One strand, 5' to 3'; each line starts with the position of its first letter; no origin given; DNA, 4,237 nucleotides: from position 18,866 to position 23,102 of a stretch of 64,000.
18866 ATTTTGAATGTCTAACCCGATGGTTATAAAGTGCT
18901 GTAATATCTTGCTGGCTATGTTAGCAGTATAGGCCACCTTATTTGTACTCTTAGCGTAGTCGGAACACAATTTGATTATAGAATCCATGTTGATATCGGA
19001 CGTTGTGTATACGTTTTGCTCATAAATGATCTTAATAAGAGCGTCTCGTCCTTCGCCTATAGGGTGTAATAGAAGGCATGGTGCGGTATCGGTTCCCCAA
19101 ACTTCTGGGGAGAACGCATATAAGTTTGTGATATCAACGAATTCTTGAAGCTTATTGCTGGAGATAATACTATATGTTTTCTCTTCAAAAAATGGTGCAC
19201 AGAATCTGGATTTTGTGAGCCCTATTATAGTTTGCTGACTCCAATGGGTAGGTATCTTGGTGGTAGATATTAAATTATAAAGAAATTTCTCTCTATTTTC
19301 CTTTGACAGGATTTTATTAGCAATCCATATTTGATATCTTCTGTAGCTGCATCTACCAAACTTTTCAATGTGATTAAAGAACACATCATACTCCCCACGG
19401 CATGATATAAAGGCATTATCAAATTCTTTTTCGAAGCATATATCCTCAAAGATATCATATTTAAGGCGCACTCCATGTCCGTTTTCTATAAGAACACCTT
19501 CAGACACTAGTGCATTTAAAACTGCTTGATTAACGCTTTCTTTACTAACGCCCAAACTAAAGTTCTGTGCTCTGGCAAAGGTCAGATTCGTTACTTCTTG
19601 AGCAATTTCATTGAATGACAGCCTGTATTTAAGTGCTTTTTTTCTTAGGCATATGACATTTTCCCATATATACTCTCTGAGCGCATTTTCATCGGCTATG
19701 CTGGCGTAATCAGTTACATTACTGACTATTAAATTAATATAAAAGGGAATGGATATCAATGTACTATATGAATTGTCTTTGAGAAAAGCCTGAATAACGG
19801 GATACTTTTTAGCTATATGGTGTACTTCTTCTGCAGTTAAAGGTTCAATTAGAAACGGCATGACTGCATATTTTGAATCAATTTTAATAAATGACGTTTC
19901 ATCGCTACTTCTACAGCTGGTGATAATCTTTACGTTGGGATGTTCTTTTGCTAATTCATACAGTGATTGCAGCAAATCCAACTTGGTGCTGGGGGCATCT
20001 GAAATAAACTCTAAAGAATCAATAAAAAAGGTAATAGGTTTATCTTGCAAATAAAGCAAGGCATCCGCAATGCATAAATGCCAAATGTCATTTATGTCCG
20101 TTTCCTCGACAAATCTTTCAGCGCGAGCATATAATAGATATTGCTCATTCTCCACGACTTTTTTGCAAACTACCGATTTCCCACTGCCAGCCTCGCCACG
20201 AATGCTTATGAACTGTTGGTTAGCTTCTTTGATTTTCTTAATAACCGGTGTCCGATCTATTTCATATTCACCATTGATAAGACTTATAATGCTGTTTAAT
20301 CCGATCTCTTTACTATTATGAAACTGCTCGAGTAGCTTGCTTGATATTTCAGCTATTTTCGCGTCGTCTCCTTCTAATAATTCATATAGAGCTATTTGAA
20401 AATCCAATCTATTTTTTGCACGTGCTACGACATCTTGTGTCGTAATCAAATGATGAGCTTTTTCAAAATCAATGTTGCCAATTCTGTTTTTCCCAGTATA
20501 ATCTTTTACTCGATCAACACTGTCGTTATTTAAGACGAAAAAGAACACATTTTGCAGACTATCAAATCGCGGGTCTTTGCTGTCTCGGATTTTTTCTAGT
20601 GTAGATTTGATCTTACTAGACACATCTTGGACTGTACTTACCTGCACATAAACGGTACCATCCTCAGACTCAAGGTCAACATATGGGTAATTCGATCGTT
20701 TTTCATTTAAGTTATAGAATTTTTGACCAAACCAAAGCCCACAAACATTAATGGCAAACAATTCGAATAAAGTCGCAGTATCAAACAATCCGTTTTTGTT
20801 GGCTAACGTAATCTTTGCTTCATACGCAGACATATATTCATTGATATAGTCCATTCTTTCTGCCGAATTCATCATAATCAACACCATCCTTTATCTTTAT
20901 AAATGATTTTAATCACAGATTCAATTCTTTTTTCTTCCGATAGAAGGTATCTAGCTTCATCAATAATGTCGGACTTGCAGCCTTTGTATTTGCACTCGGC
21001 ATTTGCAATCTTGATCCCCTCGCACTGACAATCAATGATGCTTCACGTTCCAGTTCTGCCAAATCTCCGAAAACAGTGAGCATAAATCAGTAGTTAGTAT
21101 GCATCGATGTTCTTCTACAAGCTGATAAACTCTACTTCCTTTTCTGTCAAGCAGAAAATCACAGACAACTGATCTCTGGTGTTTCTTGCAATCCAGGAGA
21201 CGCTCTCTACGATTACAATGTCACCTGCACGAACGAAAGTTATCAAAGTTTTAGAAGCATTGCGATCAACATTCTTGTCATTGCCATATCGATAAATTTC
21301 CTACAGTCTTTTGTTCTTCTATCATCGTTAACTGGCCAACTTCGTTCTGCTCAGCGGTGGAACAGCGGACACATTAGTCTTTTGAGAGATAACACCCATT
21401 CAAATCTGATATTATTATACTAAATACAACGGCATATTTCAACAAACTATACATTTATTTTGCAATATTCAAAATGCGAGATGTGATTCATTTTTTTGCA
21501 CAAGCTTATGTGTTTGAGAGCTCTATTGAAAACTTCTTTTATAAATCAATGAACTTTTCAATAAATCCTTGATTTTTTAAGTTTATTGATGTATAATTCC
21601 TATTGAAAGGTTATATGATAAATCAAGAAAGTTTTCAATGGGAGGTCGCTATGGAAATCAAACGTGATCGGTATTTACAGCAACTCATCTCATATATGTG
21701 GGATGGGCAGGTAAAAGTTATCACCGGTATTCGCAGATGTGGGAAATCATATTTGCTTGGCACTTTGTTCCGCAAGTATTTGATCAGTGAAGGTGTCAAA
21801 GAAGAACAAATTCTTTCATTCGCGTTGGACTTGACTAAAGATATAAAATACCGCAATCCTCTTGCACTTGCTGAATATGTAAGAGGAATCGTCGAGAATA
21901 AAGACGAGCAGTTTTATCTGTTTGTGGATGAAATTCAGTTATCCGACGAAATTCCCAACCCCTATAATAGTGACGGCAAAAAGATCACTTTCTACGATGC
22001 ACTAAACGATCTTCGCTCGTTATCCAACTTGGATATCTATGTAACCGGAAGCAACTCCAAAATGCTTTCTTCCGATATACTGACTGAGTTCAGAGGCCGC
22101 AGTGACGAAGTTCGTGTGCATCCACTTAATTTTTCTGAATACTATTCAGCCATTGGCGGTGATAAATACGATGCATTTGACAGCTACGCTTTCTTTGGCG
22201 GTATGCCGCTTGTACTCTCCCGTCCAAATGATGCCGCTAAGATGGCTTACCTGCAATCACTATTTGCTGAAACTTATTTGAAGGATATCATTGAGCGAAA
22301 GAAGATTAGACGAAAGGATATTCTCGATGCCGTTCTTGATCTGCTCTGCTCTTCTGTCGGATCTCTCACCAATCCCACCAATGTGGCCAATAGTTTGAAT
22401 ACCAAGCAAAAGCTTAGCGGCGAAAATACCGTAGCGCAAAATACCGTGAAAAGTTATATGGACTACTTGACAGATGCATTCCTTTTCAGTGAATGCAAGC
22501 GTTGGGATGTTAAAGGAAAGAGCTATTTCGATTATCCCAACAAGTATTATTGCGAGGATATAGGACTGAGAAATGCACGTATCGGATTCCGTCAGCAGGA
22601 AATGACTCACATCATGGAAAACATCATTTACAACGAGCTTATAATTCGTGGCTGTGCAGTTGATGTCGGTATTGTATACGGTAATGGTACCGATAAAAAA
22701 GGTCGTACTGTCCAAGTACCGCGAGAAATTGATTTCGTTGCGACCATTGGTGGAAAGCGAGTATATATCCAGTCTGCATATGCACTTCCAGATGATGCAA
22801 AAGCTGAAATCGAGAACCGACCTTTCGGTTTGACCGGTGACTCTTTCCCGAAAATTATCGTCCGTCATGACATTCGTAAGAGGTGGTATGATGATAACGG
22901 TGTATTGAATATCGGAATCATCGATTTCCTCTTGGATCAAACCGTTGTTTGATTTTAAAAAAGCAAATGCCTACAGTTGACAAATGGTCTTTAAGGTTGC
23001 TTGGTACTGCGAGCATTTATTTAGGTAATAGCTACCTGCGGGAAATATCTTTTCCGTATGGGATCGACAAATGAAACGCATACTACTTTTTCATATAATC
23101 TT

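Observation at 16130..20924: Giant single-gene NTPase (SMEK-like N-domain + P-loop + ~1,250-aa tail): candidate undescribed STAND/NLR-like immune sensor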

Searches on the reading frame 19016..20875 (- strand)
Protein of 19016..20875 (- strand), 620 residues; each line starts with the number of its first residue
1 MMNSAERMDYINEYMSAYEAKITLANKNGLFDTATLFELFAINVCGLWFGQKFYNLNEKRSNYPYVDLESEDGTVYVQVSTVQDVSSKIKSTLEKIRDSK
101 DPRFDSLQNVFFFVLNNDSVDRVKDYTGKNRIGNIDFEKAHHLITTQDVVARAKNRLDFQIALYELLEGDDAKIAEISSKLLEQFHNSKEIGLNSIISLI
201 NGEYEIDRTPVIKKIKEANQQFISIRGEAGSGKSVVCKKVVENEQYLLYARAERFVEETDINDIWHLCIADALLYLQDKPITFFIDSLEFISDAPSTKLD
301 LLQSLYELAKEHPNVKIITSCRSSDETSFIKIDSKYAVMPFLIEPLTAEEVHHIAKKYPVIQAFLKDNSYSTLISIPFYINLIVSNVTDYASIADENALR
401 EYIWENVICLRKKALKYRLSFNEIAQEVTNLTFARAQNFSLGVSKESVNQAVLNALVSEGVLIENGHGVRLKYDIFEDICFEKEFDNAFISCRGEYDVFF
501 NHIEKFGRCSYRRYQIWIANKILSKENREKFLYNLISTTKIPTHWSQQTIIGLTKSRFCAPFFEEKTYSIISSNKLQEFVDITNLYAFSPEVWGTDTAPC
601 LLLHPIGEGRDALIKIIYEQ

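Call 32: predict_structure(alignment_id=A2)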
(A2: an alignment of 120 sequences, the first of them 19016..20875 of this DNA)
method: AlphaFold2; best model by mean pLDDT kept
length: 620 residues; sequences in the alignment: 120
mean_pLDDT: 87.6   pTM: 0.84
mean pLDDT of the five models: 87.6, 86.5, 85.4, 84.3, 83.7
residues with pLDDT >= 90: 309; 70-90: 279; 50-70: 32; < 50: 0
segments of 3 or more residues with pLDDT < 50: none
pLDDT, mean of each block of 10 residues (from residue 1): 86 87 81 85 93 81 79 91 88 89 83 84 90 89 92 95 93 90 94 91 94 94 93 96 95 87 93 88 93 74 95 95 85 90 93 93 82 89 87 80 95 95 96 89 91 96 86 91 92 87 88 87 75 67 86 81 86 88 73 66 74 87
secondary structure, 60 per line:
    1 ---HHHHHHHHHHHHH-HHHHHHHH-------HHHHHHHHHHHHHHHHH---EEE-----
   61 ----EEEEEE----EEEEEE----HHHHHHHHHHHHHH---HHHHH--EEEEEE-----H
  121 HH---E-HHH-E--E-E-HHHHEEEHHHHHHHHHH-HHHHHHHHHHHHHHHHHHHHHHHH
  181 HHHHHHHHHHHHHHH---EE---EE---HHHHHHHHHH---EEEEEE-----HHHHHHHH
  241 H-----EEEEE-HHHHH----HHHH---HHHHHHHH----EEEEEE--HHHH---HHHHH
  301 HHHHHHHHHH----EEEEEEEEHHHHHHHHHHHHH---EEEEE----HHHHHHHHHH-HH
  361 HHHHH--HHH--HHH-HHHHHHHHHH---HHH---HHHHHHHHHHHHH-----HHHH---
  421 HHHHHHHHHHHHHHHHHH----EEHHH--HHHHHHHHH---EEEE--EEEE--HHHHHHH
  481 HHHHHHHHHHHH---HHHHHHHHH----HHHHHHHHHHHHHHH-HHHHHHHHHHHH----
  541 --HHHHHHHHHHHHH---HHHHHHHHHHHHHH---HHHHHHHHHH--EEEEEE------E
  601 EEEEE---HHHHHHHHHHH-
elements in order: H4-16 H18-25 H33-49 E53-55 E65-70 E75-80 H85-98 H102-106 E109-114 H139-142 E143-145 H146-155 H157-195 H209-218 E222-227 H233-241 E247-251 H253-257 H262-265 H269-276 E281-286 H289-292 H296-310 E315-322 H323-335 E339-343 H348-357 H359-365 H377-386 H396-408 H414-417 H421-438 H450-458 E462-465 E468-471 H474-492 H496-504 H509-523 H525-536 H543-555 H559-572 H576-585 E588-593 E600-605 H609-619

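Call 37: fold_search(model_id=the predicted structure, library=pdb)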
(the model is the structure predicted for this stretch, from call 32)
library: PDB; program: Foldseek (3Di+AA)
matches with E <= 10: 1300; with E <= 0.001: 157
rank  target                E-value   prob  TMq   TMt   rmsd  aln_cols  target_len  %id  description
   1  8dgf_A                3.5e-19  1.00  0.33  0.14  20.5       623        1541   18  Avs4 bound to phage PhiV-1 portal (released 2022-08-03)
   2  8dgf_B                5.2e-19  1.00  0.33  0.15  23.3       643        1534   18  Avs4 bound to phage PhiV-1 portal (released 2022-08-03)
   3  4kxf_H                8.1e-07  1.00  0.38  0.28   7.7       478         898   10  Crystal structure of NLRC4 reveals its autoinhibition mechanism (released 2013-07-24)
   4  7wbu                  8.9e-07  1.00  0.42  0.30   6.8       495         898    9  Cryo-EM structure of bovine NLRP9 (released 2022-04-06)
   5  9jap_A                1.2e-06  1.00  0.25  0.19  20.9       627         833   11  Helical structure of EfAvs5(SIR2-STAND) (released 2025-03-19)
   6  9zjs_B                4.3e-06  1.00  0.26  0.17  20.2       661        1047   12  Human sterile alpha motif domain-containing protein 9 (SAMD9), asymmetric dimer "shell" shape (released 2026-02-25)
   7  7wbt_A                4.7e-06  1.00  0.36  0.26  11.1       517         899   10  Crystal structure of bovine NLRP9 (released 2022-04-06)
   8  2fna_A                4.7e-06  1.00  0.25  0.41  13.1       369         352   16  Crystal structure of an archaeal aaa+ atpase (sso1545) from sulfolobus solfataricus p2 at 2.00 A resolution (released 2006-02-07)
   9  8ri2                  6.5e-06  1.00  0.37  0.46   7.4       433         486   12  Crystal structure of NLRP3 in complex with inhibitor NP3-562 (released 2024-01-17)
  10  2qen                  6.8e-06  1.00  0.26  0.43  13.1       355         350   13  The walker-type atpase paby2304 of pyrococcus abyssi (released 2008-07-01)
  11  9zjr                  1.0e-05  1.00  0.28  0.17  14.6       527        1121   13  Human sterile alpha motif domain-containing protein 9 (SAMD9), monomer (released 2026-02-25)
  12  2qby_A                1.1e-05  1.00  0.27  0.42  12.4       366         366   15  Crystal structure of a heterodimer of Cdc6/Orc1 initiators bound to origin DNA (from S. solfataricus) (released 2007-09-11)
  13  9zjw_A                1.2e-05  1.00  0.27  0.17  21.1       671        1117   12  Human sterile alpha motif domain-containing protein 9 (SAMD9), loss-of-function mutant R837A (released 2026-02-25)
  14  9zjs_A                1.2e-05  1.00  0.31  0.19  20.6       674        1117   11  Human sterile alpha motif domain-containing protein 9 (SAMD9), asymmetric dimer "shell" shape (released 2026-02-25)
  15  8bob_C                2.6e-05  1.00  0.32  0.44  16.1       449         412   10  Structural basis for negative regulation of the maltose system (released 2023-10-18)
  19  8dgc_A                4.3e-05  1.00  0.24  0.09  20.3       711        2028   12  Avs3 bound to phage PhiV-1 terminase (released 2022-08-03)
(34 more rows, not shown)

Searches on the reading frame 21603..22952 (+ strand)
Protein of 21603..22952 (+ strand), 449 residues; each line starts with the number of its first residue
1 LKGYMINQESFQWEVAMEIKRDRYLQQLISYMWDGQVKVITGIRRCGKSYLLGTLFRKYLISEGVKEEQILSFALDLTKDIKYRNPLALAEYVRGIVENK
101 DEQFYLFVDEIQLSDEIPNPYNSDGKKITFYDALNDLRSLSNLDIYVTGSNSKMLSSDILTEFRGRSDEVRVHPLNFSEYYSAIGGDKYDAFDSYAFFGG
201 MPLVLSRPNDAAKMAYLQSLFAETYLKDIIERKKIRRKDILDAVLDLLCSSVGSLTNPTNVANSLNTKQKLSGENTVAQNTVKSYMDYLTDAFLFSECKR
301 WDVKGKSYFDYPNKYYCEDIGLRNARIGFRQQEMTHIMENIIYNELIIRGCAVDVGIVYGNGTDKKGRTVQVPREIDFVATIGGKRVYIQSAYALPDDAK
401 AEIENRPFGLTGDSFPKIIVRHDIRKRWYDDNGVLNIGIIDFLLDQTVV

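Call 9: search_protein_families(library=pfam, proteins=[window:21603-22952:+], max_evalue=0.001)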
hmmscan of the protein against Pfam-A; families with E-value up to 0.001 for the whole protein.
window:21603-22952:+ (449 aa): 2 families
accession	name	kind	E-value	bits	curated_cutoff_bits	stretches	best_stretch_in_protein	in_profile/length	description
PF13173.12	AAA_14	-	1.1e-24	87.3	27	1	36-180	3-128/129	AAA domain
PF13635.12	DUF4143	-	2.9e-16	60.1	28.1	1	227-391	2-157/160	Domain of unknown function (DUF4143)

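Call 27: search_protein_families(library=padloc, proteins=[window:21603-22952:+], max_evalue=0.001)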
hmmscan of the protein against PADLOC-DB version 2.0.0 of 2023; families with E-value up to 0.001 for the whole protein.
window:21603-22952:+ (449 aa): 6 families
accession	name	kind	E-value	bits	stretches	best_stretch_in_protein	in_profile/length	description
PDLC04787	PDC-S01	-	9.6e-104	345.5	1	15-446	4-409/412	-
PDLC04789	PDC-S01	-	2.5e-28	97.2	1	24-345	6-298/375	-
PDLC04790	PDC-S01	-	1.5e-16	58.1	1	194-346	176-325/422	-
PDLC04791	PDC-S01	-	5.6e-14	49.6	1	36-306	20-266/395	-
PDLC04786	PDC-S01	-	2.8e-10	37.5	2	39-188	24-161/439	-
PDLC04788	PDC-S01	-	3.1e-10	37.6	1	39-336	23-320/448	-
